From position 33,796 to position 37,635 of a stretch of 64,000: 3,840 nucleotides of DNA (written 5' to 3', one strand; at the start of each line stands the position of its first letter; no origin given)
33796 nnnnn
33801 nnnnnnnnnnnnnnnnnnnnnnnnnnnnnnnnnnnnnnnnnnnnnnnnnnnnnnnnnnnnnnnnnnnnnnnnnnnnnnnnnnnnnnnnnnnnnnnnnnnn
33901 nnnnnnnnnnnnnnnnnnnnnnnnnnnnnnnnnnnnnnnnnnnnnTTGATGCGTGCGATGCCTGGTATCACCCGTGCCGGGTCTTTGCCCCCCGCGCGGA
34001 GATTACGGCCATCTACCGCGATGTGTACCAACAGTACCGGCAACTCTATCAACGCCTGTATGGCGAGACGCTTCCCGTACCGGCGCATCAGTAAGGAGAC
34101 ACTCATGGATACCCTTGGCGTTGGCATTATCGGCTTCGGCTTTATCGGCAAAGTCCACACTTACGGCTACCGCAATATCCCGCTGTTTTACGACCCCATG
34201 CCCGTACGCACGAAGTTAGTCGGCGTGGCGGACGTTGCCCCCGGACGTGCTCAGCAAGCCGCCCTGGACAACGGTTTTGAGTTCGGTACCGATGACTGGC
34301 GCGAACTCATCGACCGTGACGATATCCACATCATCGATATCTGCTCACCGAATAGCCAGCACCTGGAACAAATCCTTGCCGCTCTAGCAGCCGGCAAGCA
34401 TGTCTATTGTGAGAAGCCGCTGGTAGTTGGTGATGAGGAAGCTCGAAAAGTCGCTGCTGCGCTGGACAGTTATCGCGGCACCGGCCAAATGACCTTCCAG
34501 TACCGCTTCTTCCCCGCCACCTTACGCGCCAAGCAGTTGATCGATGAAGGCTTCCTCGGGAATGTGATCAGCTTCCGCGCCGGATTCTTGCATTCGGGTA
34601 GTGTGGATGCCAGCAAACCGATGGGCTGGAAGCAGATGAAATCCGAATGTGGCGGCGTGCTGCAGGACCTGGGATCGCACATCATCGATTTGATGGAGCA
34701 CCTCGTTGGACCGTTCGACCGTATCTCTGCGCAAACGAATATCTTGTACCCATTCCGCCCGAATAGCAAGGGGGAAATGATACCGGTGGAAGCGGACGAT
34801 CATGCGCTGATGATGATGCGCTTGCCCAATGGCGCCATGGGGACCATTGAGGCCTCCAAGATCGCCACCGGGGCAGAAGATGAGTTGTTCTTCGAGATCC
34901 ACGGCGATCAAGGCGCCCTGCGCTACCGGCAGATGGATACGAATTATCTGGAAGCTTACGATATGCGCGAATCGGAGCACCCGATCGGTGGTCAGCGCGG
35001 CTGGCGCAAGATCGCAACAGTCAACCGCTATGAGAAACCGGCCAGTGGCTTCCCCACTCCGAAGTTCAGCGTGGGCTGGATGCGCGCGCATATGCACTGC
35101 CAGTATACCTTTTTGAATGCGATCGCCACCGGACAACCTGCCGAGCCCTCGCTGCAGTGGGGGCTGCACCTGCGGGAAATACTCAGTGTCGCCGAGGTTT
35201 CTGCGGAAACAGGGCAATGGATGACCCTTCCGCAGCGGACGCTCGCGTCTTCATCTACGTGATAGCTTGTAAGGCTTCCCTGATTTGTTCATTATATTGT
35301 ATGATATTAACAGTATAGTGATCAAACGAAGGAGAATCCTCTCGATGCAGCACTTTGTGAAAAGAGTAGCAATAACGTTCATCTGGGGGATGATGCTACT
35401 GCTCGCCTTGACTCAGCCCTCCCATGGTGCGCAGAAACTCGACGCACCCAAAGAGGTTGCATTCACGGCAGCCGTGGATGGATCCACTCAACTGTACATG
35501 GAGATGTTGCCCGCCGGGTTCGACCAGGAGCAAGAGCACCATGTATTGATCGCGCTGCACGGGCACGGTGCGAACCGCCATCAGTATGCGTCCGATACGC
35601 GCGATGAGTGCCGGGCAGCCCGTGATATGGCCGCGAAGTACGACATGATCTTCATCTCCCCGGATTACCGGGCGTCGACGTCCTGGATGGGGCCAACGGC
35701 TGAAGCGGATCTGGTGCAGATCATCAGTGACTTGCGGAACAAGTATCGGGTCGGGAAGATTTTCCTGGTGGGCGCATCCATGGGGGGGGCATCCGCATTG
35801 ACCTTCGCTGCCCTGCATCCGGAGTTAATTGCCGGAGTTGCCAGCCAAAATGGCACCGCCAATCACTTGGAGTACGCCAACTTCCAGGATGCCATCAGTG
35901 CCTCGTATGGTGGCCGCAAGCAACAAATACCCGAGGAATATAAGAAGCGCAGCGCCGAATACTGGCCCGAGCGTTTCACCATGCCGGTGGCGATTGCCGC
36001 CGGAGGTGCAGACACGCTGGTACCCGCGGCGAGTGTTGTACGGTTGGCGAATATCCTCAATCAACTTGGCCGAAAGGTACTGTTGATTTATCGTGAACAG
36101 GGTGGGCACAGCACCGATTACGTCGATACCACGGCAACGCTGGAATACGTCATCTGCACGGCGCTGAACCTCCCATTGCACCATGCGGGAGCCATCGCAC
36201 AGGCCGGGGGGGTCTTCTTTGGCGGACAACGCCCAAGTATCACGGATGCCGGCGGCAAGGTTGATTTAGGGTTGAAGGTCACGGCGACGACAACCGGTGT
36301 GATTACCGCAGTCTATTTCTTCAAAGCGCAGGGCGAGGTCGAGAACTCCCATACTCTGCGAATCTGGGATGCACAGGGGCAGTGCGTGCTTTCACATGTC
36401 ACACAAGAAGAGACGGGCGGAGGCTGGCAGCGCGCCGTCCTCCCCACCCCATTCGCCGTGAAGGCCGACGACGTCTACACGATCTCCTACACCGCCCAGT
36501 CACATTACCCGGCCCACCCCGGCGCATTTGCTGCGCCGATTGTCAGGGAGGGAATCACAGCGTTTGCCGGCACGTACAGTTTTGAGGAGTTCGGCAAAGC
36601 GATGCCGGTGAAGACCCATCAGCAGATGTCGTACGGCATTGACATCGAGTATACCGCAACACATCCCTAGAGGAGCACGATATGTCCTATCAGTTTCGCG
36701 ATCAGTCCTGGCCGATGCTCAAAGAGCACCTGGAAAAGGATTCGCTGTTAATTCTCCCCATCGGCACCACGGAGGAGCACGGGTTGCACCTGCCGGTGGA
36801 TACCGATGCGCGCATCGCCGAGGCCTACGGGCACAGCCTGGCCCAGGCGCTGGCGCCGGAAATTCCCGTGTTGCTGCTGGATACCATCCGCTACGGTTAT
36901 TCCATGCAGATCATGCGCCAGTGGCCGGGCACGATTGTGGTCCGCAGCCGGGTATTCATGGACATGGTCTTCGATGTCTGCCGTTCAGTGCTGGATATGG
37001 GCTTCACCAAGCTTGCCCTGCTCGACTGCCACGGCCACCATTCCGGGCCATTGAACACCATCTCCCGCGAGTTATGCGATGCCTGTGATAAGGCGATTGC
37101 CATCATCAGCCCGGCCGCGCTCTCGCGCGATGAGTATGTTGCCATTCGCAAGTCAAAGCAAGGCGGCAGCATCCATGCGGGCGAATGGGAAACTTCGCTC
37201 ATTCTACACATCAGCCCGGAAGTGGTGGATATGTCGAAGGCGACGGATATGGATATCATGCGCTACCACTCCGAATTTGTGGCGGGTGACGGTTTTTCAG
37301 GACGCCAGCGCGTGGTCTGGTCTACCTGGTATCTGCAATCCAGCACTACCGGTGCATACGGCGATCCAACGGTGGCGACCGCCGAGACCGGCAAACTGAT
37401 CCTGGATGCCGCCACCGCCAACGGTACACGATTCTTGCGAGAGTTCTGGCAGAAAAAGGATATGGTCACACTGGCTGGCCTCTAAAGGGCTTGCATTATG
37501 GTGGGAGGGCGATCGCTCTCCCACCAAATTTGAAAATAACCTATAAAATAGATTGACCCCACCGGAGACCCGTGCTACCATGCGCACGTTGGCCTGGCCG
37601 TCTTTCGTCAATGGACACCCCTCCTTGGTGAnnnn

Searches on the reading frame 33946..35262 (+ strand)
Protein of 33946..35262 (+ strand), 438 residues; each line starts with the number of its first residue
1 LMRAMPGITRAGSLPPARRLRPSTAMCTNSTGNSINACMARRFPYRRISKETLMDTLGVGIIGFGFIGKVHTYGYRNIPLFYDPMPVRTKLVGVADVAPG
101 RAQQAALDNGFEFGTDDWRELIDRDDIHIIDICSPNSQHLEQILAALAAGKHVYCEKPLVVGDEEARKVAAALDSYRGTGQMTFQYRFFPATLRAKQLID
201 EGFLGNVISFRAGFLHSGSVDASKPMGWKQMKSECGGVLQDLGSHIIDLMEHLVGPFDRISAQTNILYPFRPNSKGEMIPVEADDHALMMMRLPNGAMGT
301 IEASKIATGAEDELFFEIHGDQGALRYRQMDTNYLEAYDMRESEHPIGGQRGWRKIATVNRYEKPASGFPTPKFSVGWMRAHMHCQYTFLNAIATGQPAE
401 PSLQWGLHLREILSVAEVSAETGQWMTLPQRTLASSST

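Call 20: search_protein_families(library=pfam, proteins=[window:33946-35262:+], max_evalue=0.001)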
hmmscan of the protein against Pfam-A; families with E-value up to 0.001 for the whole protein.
window:33946-35262:+ (438 aa): 4 families
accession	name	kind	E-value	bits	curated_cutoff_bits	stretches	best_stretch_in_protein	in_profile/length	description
PF22725.1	GFO_IDH_MocA_C3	-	3.2e-27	95.4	27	1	193-326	2-124/124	GFO/IDH/MocA C-terminal domain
PF02894.22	GFO_IDH_MocA_C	-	1.1e-25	91.1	22.9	1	196-428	1-218/218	Oxidoreductase family, C-terminal alpha/beta domain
PF01408.29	GFO_IDH_MocA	-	3.3e-21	76.6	24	1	58-176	2-112/120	Oxidoreductase family, NAD-binding Rossmann fold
PF22685.1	Gal80p_C-like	-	1.4e-07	32.2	29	1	190-326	1-149/152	Gal80p, C-terminal domain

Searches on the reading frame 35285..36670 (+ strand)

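Call 20: search_protein_families(library=pfam, proteins=[window:35285-36670:+], max_evalue=0.001)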
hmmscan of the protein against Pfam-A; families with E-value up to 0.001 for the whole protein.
window:35285-36670:+ (461 aa): 10 families
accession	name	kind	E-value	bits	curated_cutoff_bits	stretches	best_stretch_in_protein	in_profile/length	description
PF13313.11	DUF4082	-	1.1e-24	87.4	28.4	1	320-450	9-141/143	Domain of unknown function (DUF4082)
PF00561.26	Abhydrolase_1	-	3.2e-12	47.1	25.8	1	123-217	30-129/245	alpha/beta hydrolase fold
PF00326.27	Peptidase_S9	-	4.5e-10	39.8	22.6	1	142-278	47-190/213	Prolyl oligopeptidase family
PF12146.15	Hydrolase_4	-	1.1e-07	31.9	27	1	141-186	60-105/239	Serine aminopeptidase, S33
PF00756.26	Esterase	-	1.4e-07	32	22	1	74-205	13-154/251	Putative esterase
PF20434.5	BD-FAE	-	1.1e-06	28.8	26.8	1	81-249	9-206/215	BD-FAE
PF07859.19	Abhydrolase_3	-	1.4e-06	28.7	25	1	109-176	18-90/210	alpha/beta hydrolase fold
PF02230.22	Abhydrolase_2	-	1.8e-05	25.1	23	0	146-196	93-144/217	Phospholipase/Carboxylesterase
PF12697.13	Abhydrolase_6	-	0.00012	23.3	26.3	1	90-186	3-90/217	Alpha/beta hydrolase family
PF01738.24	DLH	-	0.00012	22.2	21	0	151-259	91-170/217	Dienelactone hydrolase family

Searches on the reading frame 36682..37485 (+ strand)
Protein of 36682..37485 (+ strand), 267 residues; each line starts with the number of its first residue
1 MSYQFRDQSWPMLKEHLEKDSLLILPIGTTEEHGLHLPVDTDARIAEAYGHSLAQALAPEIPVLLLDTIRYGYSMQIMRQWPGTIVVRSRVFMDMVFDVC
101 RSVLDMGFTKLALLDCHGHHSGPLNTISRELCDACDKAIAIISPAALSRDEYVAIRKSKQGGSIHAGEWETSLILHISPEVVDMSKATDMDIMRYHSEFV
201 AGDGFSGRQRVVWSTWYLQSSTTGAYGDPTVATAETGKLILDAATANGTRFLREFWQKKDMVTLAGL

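Call 20: search_protein_families(library=pfam, proteins=[window:36682-37485:+], max_evalue=0.001)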
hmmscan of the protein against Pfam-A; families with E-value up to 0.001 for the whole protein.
window:36682-37485:+ (267 aa): 1 family
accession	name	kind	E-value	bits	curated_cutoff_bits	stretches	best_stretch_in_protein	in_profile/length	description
PF02633.19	Creatininase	-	2.9e-54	184.5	31.3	1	7-249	2-235/238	Creatinine amidohydrolase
